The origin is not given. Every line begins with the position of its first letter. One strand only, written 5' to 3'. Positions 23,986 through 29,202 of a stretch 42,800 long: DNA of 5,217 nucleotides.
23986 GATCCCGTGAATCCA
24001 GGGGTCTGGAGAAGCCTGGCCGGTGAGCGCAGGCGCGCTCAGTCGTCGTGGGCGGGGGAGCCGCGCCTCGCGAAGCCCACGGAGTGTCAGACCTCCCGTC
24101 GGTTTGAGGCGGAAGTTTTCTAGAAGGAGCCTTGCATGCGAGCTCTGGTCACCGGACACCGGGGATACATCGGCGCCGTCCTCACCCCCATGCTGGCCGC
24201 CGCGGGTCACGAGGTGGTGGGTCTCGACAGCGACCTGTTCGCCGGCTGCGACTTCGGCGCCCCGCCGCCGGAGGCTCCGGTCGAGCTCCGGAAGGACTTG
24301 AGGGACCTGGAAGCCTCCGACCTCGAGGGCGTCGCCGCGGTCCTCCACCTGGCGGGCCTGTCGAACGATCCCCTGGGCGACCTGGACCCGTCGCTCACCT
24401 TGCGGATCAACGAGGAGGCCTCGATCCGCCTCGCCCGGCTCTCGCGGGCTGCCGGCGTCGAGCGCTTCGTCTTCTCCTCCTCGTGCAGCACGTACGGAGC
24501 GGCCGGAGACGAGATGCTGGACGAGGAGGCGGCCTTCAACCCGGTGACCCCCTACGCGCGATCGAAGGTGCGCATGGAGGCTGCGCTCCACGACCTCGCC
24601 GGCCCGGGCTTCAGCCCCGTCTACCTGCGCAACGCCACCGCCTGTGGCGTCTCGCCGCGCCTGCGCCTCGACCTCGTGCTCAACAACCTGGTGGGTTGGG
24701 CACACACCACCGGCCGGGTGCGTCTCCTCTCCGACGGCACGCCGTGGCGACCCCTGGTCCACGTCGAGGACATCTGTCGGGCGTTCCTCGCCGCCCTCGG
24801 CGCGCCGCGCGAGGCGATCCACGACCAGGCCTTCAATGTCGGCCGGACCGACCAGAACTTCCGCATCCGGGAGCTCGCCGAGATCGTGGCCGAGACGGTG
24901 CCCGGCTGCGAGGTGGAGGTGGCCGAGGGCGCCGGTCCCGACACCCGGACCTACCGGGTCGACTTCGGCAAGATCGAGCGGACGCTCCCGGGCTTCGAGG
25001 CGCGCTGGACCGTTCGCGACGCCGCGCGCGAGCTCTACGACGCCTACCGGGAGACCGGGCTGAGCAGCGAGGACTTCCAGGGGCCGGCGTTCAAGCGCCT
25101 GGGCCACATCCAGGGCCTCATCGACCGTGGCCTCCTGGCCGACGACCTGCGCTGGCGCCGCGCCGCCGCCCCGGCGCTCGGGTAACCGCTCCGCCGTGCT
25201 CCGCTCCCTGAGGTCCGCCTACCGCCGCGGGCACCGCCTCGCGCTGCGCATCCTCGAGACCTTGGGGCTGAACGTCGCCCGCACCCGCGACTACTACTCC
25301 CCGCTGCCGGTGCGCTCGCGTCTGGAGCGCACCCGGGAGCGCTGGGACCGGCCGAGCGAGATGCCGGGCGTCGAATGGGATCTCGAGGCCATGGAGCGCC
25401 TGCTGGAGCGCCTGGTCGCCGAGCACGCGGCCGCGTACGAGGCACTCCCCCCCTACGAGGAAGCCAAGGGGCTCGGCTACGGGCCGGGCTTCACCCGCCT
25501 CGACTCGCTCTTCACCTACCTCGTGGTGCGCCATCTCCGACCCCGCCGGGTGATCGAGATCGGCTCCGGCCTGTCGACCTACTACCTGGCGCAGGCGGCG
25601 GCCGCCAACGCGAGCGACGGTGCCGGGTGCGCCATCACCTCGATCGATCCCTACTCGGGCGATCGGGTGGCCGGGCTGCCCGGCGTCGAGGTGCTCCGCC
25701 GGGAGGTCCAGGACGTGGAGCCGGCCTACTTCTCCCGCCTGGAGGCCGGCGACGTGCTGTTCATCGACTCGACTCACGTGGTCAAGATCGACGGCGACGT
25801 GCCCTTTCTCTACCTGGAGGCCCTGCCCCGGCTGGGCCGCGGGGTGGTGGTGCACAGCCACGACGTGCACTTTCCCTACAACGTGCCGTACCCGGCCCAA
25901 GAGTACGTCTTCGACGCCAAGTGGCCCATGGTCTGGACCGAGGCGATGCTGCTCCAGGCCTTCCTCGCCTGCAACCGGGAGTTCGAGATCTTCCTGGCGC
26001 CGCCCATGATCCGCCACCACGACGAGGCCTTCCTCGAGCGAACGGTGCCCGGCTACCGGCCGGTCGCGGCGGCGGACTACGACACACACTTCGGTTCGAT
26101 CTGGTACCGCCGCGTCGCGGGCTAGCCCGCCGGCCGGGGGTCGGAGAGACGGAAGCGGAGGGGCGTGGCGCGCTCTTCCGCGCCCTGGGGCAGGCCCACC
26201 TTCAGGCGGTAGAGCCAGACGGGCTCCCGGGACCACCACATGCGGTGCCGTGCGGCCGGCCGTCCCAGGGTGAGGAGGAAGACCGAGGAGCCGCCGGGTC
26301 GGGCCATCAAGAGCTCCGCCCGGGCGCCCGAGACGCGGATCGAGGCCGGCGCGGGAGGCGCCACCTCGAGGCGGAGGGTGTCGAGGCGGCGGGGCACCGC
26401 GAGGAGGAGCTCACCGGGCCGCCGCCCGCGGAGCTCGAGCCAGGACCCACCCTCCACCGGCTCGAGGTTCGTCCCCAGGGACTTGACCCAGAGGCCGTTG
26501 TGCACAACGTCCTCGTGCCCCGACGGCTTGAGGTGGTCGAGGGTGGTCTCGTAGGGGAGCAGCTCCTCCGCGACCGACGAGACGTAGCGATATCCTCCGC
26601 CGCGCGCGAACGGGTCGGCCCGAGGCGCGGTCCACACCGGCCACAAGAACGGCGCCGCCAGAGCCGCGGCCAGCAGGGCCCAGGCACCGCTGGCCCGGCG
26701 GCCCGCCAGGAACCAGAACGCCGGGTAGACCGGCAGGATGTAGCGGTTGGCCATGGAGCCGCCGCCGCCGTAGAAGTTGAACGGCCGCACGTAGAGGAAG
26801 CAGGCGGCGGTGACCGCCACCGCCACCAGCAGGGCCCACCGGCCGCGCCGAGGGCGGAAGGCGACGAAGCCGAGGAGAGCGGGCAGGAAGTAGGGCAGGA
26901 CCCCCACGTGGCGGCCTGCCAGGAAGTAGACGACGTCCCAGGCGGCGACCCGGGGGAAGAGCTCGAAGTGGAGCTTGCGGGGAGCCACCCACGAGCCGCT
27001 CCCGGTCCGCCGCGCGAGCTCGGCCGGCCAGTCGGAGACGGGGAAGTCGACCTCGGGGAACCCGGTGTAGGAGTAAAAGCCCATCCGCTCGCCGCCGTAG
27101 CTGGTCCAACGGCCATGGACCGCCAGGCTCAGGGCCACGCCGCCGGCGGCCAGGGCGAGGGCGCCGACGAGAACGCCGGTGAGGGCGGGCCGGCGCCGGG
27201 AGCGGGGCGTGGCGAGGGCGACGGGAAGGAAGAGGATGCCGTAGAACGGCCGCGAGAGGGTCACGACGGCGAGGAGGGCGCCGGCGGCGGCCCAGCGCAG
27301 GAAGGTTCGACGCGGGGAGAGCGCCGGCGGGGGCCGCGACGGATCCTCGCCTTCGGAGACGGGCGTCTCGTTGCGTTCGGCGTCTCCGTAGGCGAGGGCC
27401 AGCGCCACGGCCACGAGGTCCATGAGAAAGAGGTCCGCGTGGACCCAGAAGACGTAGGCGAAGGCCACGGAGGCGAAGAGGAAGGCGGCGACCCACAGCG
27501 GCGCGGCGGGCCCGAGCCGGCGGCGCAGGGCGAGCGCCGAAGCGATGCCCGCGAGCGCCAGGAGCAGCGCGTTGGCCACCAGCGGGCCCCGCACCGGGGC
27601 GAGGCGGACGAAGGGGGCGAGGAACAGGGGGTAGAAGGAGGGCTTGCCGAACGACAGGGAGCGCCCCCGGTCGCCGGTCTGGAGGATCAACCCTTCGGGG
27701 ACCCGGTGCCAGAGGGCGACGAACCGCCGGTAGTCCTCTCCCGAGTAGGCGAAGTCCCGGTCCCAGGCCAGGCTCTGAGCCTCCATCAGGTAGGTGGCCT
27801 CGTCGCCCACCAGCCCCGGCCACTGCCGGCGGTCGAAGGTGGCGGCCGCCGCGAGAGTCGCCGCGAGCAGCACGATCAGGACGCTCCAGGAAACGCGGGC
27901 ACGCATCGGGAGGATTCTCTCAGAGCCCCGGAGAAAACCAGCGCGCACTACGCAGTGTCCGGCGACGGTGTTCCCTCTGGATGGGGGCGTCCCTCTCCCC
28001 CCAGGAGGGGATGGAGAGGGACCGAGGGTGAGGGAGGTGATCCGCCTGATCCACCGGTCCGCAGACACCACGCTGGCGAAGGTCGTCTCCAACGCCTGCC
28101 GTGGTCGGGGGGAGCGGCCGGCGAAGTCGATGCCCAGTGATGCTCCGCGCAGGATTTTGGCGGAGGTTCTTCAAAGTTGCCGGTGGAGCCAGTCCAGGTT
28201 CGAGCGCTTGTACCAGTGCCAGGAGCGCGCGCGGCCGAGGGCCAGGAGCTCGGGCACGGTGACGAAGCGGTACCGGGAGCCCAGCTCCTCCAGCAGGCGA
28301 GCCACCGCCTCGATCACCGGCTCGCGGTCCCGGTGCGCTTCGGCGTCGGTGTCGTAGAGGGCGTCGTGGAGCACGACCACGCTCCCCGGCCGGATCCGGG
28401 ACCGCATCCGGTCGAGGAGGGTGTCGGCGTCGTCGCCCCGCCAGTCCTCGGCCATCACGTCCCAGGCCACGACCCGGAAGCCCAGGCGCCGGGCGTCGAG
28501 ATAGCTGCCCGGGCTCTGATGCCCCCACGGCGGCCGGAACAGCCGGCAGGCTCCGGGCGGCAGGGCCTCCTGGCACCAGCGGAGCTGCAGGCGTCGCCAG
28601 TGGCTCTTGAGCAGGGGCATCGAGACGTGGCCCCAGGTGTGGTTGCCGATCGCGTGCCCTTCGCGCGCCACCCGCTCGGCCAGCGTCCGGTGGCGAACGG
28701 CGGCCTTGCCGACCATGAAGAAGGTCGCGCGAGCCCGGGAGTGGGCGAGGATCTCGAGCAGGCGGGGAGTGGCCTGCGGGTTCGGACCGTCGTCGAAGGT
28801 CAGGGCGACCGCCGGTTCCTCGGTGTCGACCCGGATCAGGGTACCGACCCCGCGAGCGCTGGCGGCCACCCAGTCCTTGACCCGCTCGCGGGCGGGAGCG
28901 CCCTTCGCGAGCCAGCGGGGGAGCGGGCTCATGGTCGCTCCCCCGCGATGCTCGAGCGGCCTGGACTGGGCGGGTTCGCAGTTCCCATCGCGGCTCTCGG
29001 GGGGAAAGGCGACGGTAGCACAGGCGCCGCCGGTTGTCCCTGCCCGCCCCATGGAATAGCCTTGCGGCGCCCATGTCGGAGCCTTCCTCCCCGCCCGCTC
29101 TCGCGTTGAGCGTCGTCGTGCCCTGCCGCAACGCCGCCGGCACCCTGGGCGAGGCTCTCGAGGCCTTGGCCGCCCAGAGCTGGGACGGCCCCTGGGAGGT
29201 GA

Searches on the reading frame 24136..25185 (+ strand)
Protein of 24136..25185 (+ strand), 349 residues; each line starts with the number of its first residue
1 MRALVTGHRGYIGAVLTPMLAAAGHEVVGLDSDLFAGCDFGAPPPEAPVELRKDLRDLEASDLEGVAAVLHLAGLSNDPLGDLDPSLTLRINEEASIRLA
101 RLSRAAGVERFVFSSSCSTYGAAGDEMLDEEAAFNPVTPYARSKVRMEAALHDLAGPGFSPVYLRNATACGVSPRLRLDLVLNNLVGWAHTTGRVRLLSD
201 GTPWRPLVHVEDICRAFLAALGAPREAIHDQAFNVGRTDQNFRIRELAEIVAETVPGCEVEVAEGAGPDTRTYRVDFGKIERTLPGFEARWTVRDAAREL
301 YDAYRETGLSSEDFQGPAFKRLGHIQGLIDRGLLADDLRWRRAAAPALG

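Call 9: search_protein_families(library=pfam, proteins=[window:24136-25185:+], max_evalue=0.01)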
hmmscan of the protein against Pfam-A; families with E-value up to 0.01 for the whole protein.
window:24136-25185:+ (349 aa): 6 families
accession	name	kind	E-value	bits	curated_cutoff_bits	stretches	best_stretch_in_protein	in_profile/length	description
PF01370.27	Epimerase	-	5.3e-41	141.1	20.9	1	3-236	1-240/240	NAD dependent epimerase/dehydratase family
PF16363.11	GDP_Man_Dehyd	-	3.2e-16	60.1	27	1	4-250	1-261/332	GDP-mannose 4,6 dehydratase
PF04321.23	RmlD_sub_bind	-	7.5e-09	35.5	27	1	1-153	1-138/287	RmlD substrate binding domain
PF01073.25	3Beta_HSD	-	0.0011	18.5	22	1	4-150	1-156/280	3-beta hydroxysteroid dehydrogenase/isomerase family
PF03721.20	UDPG_MGDP_dh_N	-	0.0062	16.6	27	1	9-33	8-32/187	UDP-glucose/GDP-mannose dehydrogenase family, NAD binding domain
PF13460.12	NAD_binding_10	-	0.0068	16.7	27.2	0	10-151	4-131/184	NAD(P)H-binding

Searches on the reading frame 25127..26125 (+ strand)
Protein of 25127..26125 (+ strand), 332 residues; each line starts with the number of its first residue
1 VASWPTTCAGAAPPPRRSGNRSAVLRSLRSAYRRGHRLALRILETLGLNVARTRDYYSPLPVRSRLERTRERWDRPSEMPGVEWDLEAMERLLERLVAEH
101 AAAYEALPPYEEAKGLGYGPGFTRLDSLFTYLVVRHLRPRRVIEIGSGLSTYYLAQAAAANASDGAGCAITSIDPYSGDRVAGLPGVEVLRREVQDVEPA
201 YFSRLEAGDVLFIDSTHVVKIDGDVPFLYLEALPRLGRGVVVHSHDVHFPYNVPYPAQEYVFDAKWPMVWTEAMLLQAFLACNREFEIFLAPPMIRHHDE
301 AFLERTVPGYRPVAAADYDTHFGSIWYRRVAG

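Call 9: search_protein_families(library=pfam, proteins=[window:25127-26125:+], max_evalue=0.01)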
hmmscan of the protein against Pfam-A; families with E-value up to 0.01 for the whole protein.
window:25127-26125:+ (332 aa): 1 family
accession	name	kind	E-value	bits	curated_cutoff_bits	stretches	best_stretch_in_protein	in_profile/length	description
PF13578.12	Methyltransf_24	-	1.6e-09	39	26.3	1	143-247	1-105/105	Methyltransferase domain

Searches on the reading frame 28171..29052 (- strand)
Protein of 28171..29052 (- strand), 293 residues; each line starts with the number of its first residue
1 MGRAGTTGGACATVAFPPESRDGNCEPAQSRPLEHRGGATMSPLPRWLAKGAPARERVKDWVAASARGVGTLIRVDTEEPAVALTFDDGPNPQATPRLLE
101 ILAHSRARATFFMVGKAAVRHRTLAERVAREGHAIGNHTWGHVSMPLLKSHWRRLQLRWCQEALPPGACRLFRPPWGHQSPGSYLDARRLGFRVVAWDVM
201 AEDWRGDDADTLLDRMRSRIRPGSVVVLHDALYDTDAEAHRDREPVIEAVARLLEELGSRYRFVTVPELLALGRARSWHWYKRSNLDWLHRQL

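Call 9: search_protein_families(library=pfam, proteins=[window:28171-29052:-], max_evalue=0.01)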
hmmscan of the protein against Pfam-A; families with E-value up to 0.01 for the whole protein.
window:28171-29052:- (293 aa): 1 family
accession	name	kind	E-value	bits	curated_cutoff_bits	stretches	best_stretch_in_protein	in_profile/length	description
PF01522.26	Polysacc_deac_1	-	1e-26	93.7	23.1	1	75-195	2-124/124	Polysaccharide deacetylase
